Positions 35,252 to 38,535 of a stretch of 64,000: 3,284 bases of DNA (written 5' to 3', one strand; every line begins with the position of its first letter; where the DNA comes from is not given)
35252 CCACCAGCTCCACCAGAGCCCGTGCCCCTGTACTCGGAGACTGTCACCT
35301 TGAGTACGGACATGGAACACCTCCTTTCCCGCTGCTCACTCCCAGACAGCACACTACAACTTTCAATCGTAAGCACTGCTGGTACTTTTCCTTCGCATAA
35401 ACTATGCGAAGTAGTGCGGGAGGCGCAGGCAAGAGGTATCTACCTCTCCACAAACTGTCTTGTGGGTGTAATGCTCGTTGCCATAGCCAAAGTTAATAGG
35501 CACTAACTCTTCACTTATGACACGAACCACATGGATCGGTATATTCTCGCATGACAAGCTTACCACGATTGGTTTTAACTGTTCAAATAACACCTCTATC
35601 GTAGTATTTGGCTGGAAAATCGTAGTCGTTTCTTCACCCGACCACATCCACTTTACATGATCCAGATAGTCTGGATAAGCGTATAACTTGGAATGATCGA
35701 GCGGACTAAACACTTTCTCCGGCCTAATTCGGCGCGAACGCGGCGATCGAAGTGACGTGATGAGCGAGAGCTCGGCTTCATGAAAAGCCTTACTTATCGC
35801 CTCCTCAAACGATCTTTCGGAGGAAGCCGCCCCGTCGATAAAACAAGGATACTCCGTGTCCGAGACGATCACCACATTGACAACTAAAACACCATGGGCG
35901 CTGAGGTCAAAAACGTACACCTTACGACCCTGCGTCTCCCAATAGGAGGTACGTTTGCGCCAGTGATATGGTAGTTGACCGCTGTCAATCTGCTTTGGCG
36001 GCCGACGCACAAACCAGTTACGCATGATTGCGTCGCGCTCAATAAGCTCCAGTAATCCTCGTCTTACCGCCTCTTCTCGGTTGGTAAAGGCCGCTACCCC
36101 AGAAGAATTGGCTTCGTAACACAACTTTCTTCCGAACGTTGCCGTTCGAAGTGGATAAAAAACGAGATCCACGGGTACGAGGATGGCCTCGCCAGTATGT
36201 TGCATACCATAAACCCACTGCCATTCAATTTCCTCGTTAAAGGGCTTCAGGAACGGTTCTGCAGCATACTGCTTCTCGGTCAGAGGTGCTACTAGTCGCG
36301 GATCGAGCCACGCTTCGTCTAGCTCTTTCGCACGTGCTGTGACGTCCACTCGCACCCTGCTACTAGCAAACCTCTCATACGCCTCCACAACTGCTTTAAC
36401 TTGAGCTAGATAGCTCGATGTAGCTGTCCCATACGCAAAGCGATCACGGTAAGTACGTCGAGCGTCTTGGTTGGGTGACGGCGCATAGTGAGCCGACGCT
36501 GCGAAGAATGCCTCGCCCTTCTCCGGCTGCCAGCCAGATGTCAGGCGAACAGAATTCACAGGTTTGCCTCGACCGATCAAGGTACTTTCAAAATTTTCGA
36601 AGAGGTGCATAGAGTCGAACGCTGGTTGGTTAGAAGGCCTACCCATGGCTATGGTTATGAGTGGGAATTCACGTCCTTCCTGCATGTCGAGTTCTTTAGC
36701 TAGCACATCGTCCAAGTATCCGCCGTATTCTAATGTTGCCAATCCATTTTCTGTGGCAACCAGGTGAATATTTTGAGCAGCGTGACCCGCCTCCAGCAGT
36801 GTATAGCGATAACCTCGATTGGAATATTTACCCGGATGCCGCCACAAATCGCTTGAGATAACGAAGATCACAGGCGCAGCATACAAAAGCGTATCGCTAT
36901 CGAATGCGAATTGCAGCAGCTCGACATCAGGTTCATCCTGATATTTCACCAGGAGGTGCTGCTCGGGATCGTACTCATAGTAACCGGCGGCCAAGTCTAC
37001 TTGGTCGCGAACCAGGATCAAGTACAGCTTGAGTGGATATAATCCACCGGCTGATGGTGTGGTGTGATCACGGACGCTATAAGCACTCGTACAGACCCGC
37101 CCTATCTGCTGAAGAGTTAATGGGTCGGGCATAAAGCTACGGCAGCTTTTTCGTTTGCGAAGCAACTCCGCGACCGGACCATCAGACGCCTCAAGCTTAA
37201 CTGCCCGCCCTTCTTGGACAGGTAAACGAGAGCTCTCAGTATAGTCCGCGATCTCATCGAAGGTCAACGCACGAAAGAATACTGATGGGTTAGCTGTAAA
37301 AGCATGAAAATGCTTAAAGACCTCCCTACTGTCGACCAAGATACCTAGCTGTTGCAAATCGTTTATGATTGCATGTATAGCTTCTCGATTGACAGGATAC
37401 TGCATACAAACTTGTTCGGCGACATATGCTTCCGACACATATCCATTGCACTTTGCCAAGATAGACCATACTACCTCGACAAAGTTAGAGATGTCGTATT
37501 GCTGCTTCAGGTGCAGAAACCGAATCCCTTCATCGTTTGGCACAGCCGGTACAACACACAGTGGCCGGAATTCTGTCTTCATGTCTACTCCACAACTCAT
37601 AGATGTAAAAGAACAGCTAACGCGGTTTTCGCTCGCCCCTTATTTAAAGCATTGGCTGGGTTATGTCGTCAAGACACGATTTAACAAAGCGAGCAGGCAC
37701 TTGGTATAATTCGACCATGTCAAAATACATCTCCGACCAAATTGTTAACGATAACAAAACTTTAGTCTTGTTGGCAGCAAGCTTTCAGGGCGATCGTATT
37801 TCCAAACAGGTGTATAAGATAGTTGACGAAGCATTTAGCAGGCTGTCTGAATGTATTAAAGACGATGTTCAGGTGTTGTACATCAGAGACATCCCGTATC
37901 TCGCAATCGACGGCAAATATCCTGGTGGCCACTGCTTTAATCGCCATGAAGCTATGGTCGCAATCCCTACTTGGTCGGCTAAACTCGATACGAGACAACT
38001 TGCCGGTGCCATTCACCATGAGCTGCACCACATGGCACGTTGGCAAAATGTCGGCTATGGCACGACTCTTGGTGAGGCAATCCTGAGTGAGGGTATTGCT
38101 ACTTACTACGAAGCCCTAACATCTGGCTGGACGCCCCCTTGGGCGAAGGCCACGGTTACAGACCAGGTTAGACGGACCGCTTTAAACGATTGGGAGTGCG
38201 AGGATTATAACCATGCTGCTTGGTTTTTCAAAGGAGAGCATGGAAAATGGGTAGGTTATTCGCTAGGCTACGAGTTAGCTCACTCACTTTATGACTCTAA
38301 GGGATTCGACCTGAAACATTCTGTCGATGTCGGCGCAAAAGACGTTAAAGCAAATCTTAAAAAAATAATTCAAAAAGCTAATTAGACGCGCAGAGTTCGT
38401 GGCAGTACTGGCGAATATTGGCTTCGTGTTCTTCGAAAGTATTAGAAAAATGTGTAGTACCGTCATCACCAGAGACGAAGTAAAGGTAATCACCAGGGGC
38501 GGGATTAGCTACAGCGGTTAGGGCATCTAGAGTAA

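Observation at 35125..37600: Single-polypeptide SagB-dehydrogenase/YcaO fusion: a minimal TOMM-type RiPP machine in a reduced genome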

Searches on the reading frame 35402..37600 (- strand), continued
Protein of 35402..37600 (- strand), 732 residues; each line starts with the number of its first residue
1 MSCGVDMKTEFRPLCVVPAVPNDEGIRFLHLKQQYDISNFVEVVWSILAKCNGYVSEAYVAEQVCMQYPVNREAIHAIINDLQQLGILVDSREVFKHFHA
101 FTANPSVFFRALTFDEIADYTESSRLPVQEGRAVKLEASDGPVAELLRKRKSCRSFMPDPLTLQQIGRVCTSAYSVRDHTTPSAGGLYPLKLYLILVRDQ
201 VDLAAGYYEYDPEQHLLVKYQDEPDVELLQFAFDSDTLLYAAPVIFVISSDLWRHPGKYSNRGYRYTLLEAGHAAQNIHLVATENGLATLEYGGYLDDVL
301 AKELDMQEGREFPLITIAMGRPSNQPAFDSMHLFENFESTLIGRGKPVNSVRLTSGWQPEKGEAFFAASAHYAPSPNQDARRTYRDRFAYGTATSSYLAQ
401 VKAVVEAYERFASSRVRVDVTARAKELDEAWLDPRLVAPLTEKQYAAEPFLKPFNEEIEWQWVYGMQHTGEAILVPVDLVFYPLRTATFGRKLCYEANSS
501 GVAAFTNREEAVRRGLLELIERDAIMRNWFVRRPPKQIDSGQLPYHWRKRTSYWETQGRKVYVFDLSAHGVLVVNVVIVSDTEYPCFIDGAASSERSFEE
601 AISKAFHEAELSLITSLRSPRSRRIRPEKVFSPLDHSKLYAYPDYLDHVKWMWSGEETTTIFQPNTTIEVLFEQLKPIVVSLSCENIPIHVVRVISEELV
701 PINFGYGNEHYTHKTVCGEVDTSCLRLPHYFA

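Call 44: find_encoding_contigs(protein=P0025, flank=5000, max_places=3)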
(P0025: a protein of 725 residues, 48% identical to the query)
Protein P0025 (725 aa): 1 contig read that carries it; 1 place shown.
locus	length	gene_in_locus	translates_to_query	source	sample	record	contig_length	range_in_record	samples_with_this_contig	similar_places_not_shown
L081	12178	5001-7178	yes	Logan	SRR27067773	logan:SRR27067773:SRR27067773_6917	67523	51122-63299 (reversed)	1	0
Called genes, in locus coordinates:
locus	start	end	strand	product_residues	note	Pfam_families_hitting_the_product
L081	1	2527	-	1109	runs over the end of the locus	PF00580:UvrD-helicase, PF13245:AAA_19, PF13604:AAA_30 (faint), PF13361:UvrD_C, PF13538:UvrD_C_2 (faint), PF12705:PDDEXK_1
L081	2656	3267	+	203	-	-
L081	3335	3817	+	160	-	-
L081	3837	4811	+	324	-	PF14378:PAP2_3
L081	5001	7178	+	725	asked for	PF00881:Nitroreductase, PF02624:YcaO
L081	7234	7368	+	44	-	-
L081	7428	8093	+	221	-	PF10026:DUF2268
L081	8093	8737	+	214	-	-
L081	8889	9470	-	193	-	-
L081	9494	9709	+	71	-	-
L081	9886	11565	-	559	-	PF00239:Resolvase, PF07508:Recombinase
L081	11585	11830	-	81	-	-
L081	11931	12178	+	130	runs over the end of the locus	-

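Call 54: search_protein_families(library=pfam, proteins=[L081:8093-8737:+], max_evalue=0.001)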
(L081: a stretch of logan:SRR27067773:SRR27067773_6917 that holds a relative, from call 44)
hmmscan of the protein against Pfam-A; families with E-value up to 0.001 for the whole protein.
L081:8093-8737:+ (214 aa): 0 families

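Call 59: search_protein_families(library=ncbifam, proteins=[L081:8093-8737:+], max_evalue=0.01)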
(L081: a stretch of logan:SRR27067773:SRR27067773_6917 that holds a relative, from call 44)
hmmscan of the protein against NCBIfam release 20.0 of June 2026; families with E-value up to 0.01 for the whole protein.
L081:8093-8737:+ (214 aa): 0 families

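Call 60: predict_structure(alignment_id=A3)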
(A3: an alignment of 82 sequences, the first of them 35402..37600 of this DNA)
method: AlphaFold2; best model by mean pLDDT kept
length: 732 residues; sequences in the alignment: 82
mean_pLDDT: 94.0   pTM: 0.91
mean pLDDT of the five models: 94.0, 93.9, 92.7, 90.9, 90.0
residues with pLDDT >= 90: 633; 70-90: 83; 50-70: 9; < 50: 7
segments of 3 or more residues with pLDDT < 50: 1-7
pLDDT, mean of each block of 10 residues (from residue 1): 52 95 92 90 97 96 97 97 95 88 65 84 90 89 88 94 98 95 88 97 98 97 96 93 97 88 91 97 96 90 93 96 94 95 97 91 95 93 93 97 98 97 97 98 96 98 96 98 95 96 97 98 98 97 97 97 98 98 96 97 97 93 95 94 96 97 97 98 96 98 95 94 95 92
secondary structure, 60 per line:
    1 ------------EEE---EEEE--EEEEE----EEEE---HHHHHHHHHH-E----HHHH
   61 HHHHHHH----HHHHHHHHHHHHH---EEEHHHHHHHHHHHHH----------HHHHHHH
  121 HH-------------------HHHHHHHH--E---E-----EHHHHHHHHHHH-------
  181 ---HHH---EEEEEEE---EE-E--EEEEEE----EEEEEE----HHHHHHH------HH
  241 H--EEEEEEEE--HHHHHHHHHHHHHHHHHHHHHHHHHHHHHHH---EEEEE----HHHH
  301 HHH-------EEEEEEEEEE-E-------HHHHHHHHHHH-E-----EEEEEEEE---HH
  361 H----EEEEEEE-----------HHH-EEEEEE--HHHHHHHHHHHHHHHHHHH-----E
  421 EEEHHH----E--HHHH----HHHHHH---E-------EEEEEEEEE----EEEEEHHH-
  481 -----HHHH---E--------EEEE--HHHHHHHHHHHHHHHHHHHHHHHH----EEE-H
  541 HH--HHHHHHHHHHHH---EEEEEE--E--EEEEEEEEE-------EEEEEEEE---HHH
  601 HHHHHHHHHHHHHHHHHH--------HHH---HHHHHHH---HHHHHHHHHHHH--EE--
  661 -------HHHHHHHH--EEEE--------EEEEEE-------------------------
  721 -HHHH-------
elements in order (helices of 4 or more, strands of 3 or more residues): E13-15 E19-22 E25-29 E34-37 H41-50 H57-67 H72-84 E88-90 H91-103 H114-122 H142-149 H163-173 E190-196 E206-211 E216-221 H226-232 E244-251 H254-284 E288-292 H297-303 E311-320 H330-340 E348-355 E366-372 E388-393 H396-414 E420-423 H434-437 H442-447 E459-467 E472-476 H486-489 E502-505 H508-531 E536-538 H545-556 E560-565 E571-579 E587-594 H598-618 H633-639 H643-654 H668-675 E678-681 E690-695 H722-725

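Call 62: fold_search(model_id=the predicted structure, library=pdb)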
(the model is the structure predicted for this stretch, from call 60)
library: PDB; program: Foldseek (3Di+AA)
matches with E <= 10: 562; with E <= 0.001: 240
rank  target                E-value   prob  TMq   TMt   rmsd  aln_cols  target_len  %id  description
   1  4v1v_B                3.2e-22  1.00  0.46  0.45  24.4       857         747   15  Heterocyclase in complex with substrate and Cofactor (released 2015-01-14)
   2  4v1v_A                6.1e-22  1.00  0.45  0.45  24.6       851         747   13  Heterocyclase in complex with substrate and Cofactor (released 2015-01-14)
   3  4v1u_B                1.5e-21  1.00  0.45  0.44  24.6       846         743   14  Heterocyclase in complex with substrate and Cofactor (released 2015-01-14)
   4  4v1u_A                3.1e-21  1.00  0.45  0.45  24.5       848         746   14  Heterocyclase in complex with substrate and Cofactor (released 2015-01-14)
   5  4v1t_A                3.1e-21  1.00  0.46  0.45  24.3       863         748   15  Heterocyclase in complex with substrate and Cofactor (released 2015-01-14)
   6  4v1t_B                3.1e-20  1.00  0.45  0.43  24.7       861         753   14  Heterocyclase in complex with substrate and Cofactor (released 2015-01-14)
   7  7u58_A                1.5e-18  1.00  0.43  0.48   4.7       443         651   16  YcaO-mediated ATP-dependent peptidase activity in ribosomal peptide biosynthesis (released 2022-11-02)
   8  4bs9                  3.8e-18  1.00  0.33  0.35  27.3       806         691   13  Structure of the heterocyclase TruD (released 2013-11-06)
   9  7u58_B                5.0e-18  1.00  0.42  0.48   5.3       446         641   16  YcaO-mediated ATP-dependent peptidase activity in ribosomal peptide biosynthesis (released 2022-11-02)
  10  6pe3                  3.8e-16  1.00  0.36  0.67   6.1       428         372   20  Structure of YcaO enzyme from Methanocaldococcus jannaschii in complex with ATP (released 2020-01-08)
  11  6ci7_D                4.0e-16  1.00  0.38  0.72   4.3       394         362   20  The structure of YcaO from Methanopyrus kandleri bound with AMPPCP and Mg2+ (released 2018-03-21)
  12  6peu_B                6.2e-16  1.00  0.39  0.69   5.4       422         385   20  Structure of YcaO enzyme from Methanocaldococcus jannaschii in complex with peptide (released 2019-11-06)
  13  7ly7_B                7.7e-16  1.00  0.32  0.65   7.2       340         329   18  Crystal structure of the elongation module of the bacillamide NRPS, BmdB, in complex with the oxidase BmdC (released 2022-02-02)
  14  6ci7_A                9.1e-16  1.00  0.38  0.71   4.5       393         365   21  The structure of YcaO from Methanopyrus kandleri bound with AMPPCP and Mg2+ (released 2018-03-21)
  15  6peu_C                1.4e-15  1.00  0.38  0.69   5.2       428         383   21  Structure of YcaO enzyme from Methanocaldococcus jannaschii in complex with peptide (released 2019-11-06)
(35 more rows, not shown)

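Call 84: search_protein_representatives(protein=window:35402-37600:-)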
Query: 732 residues. Proteins with E-value up to 0.001 (for the whole library): 12042; up to 1e-10: 4108; up to 1e-30: 398. The best 150 are listed.
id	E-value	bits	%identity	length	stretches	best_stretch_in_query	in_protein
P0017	1.2e-236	803.8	49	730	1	7-732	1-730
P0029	1.0e-206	704.8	47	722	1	13-732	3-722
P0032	5.5e-184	629.7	43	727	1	8-732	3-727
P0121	5.0e-182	623.2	44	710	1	11-732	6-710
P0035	8.6e-181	619.1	46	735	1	37-732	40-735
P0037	3.9e-177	607.0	44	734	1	7-732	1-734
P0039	4.5e-177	606.8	48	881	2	37-684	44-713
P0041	2.1e-176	604.6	43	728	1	10-720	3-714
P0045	1.1e-174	598.9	43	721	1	13-732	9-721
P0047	1.5e-173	595.2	42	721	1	9-732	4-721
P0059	1.6e-169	581.9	42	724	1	12-732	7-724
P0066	1.9e-166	571.7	42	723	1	9-732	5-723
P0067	2.4e-166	571.4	44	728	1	12-732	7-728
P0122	8.2e-166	569.6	40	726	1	10-732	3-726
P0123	4.1e-165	567.3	40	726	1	30-732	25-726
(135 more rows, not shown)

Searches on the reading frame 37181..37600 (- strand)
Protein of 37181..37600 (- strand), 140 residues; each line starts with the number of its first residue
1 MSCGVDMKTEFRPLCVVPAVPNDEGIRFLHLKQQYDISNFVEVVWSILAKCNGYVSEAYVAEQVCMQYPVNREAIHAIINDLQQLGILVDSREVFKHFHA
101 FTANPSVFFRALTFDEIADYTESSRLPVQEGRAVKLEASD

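Call 33: search_solved_structures(query=A2, max_evalue=10)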
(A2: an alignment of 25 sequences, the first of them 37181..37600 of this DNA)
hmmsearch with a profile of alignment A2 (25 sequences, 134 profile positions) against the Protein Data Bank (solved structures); distinct sequences matched with E-value up to 10: 14.
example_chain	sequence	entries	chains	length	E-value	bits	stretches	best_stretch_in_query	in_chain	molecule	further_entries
3e3v_A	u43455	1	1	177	0.017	17.7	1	51-118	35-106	Regulatory protein recX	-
2m45_A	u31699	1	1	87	0.026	17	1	42-85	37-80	Minichromosome maintenance protein MCM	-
6taz_B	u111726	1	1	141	0.062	15.8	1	49-90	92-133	Protein timeless homolog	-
5sxy_A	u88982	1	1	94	0.24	13.9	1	29-70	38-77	Bifunctional coenzyme PQQ synthesis protein C/D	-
6t9q_A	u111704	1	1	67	0.32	13.5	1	49-90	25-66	Protein timeless homolog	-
4a4x_A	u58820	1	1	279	0.46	13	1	31-76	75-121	SERINE/THREONINE-PROTEIN KINASE NEK2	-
2jav_A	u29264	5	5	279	0.46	13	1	31-76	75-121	SERINE/THREONINE-PROTEIN KINASE NEK2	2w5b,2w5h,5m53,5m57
2w5a_A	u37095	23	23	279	0.46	13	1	31-76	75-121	SERINE/THREONINE-PROTEIN KINASE NEK2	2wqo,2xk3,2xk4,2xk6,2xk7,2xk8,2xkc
4fdg_B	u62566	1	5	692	0.52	12.9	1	42-85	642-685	Minichromosome maintenance protein MCM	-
9tqb_D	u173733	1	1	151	0.81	12.2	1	84-130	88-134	BLOC-1-related complex subunit 8 homolog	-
6tm5_S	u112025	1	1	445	0.83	12.2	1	31-76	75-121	Serine/threonine-protein kinase Nek2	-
6tm5_Q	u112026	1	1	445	0.83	12.2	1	31-76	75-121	Serine/threonine-protein kinase Nek2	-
1nq6_A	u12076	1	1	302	1.8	11.1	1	63-105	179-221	Xys1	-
5cwh_A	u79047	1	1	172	8.3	9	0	53-77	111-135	Designed helical repeat protein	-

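Call 39: predict_structure(alignment_id=A2)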
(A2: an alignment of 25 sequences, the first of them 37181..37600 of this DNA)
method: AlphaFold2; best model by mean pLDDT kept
length: 140 residues; sequences in the alignment: 25
mean_pLDDT: 85.8   pTM: 0.64
mean pLDDT of the five models: 85.8, 84.5, 83.8, 82.1, 81.7
residues with pLDDT >= 90: 83; 70-90: 29; 50-70: 26; < 50: 2
segments of 3 or more residues with pLDDT < 50: none
pLDDT, mean of each block of 10 residues (from residue 1): 63 97 96 96 98 97 98 97 97 77 63 77 70 74
secondary structure, 60 per line:
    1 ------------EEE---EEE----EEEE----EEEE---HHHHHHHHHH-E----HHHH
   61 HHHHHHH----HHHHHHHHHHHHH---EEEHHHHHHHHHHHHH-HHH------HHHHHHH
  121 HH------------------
elements in order: E13-15 E19-21 E26-29 E34-37 H41-50 H57-67 H72-84 E88-90 H91-103 H114-122

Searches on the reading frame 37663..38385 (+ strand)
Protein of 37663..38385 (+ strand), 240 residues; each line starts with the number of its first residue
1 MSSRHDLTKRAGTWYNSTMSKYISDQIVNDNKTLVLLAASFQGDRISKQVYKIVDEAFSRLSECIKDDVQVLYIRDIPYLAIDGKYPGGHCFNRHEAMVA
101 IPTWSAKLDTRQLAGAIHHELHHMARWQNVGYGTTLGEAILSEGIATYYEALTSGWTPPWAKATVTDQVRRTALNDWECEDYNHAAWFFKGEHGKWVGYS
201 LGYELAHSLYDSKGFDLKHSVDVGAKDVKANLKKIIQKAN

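Call 3: search_protein_families(library=pfam, proteins=[window:37663-38385:+], max_evalue=0.1)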
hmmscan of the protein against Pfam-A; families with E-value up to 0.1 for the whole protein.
window:37663-38385:+ (240 aa): 3 families
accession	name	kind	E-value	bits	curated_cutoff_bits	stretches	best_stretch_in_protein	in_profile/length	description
PF10026.15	DUF2268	-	1.5e-17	64.2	23.6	1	53-228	4-193/195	Predicted Zn-dependent protease (DUF2268)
PF04450.18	BSP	-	0.0011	19.2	23.8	1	109-190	98-166/207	Peptidase of plants and bacteria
PF01433.26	Peptidase_M1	-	0.018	15.1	27.7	1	89-174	43-125/218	Peptidase family M1 domain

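Call 4: search_protein_families(library=ncbifam, proteins=[window:37663-38385:+], max_evalue=0.1)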
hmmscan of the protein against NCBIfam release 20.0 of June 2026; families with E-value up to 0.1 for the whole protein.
window:37663-38385:+ (240 aa): 0 families

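Call 45: search_solved_structures(query=window:37663-38385:+, max_evalue=1)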
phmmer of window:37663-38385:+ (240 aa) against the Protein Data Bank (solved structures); distinct sequences matched with E-value up to 1: 3.
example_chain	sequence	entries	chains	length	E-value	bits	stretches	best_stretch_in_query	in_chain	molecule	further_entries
8hnw_A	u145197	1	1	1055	0.32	13.7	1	40-132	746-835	CRISPR-associated endonuclease Cas9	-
8hnv_A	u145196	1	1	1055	0.32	13.7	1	40-132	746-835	CRISPR-associated endonuclease Cas9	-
8hnt_A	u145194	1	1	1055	0.32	13.7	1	40-132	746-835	CRISPR-associated endonuclease Cas9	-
